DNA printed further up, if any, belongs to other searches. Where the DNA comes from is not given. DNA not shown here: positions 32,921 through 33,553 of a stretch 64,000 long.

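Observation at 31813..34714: Unrecognised four-gene operon: duplicated polytopic membrane proteins + winged-helix regulator + lipoprotein beta-propeller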

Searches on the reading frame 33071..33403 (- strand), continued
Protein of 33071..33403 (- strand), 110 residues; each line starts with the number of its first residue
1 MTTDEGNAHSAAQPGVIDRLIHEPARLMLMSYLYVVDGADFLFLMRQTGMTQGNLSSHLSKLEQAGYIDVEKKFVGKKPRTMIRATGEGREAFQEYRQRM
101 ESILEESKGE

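Call 72: fold_search(model_id=the predicted structure, library=pdb)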
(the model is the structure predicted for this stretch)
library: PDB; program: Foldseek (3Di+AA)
matches with E <= 10: 1488; with E <= 0.001: 14
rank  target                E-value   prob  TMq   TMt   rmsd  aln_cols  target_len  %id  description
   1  1ub9                  5.7e-06  1.00  0.76  0.83   1.1        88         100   26  Structure of the transcriptional regulator homologue protein from Pyrococcus horikoshii OT3 (released 2004-05-04)
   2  5aip_A                1.1e-04  1.00  0.63  0.51   4.1        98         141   20  Crystal structure of NadR in complex with 4-hydroxyphenylacetate (released 2016-03-02)
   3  5zi8_B                1.4e-04  1.00  0.69  0.73   5.8       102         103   24  Crystal structure of the PadR-family transcriptional regulator Rv3488 of Mycobacterium tuberculosis H37Rv in complex w (released 2018-10-17)
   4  1yyv_A                1.6e-04  1.00  0.66  0.64   2.5        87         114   18  Putative transcriptional regulator ytfH from Salmonella typhimurium (released 2005-04-05)
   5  8za5_B                3.5e-04  1.00  0.62  0.50   3.2        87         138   22  Crystal structure of HsmR (released 2025-10-29)
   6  6o8k                  4.2e-04  1.00  0.56  0.65   2.8        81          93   21  Crystal Structure of apo and reduced Sulfide-responsive transcriptional repressor (SqrR) from Rhodobacter capsulatus. (released 2020-04-01)
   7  5zi8_A                4.8e-04  1.00  0.68  0.71   2.1        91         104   25  Crystal structure of the PadR-family transcriptional regulator Rv3488 of Mycobacterium tuberculosis H37Rv in complex w (released 2018-10-17)
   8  1s3j_A                5.8e-04  1.00  0.70  0.55   2.0        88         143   16  X-ray crystal structure of YusO protein from Bacillus subtilis (released 2004-04-13)
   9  5zhc_A                6.1e-04  1.00  0.64  0.68   3.6        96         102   23  Crystal structure of the PadR-family transcriptional regulator Rv3488 of Mycobacterium tuberculosis H37Rv (released 2018-10-17)
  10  5hli_B                6.5e-04  1.00  0.65  0.54   6.5        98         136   16  Structure of Disulfide formed AbfR (released 2017-01-25)
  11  1yyv_B                7.0e-04  1.00  0.65  0.64   2.6        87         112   18  Putative transcriptional regulator ytfH from Salmonella typhimurium (released 2005-04-05)
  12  3pqj_A                8.4e-04  1.00  0.55  0.62   2.6        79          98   29  Crystal Structure of the transcriptional repressor BigR from Xylella fastidiosa (released 2011-06-01)
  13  7wh4_A                8.4e-04  1.00  0.66  0.72   3.5        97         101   23  Crystal structure of the PadR-family transcriptional regulator Rv3488 of Mycobacterium tuberculosis H37Rv in complex w (released 2022-02-09)
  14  4ld5_A                8.9e-04  1.00  0.62  0.50   5.9        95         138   16  Crystal structure of MepR Q18P mutant from multidrug resistant S. aureus clinical isolate (released 2013-09-11)
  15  8zde_F                1.1e-03  1.00  0.60  0.50   3.5        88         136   22  Crystal structure of HsmR with DNA bound (released 2025-11-05)
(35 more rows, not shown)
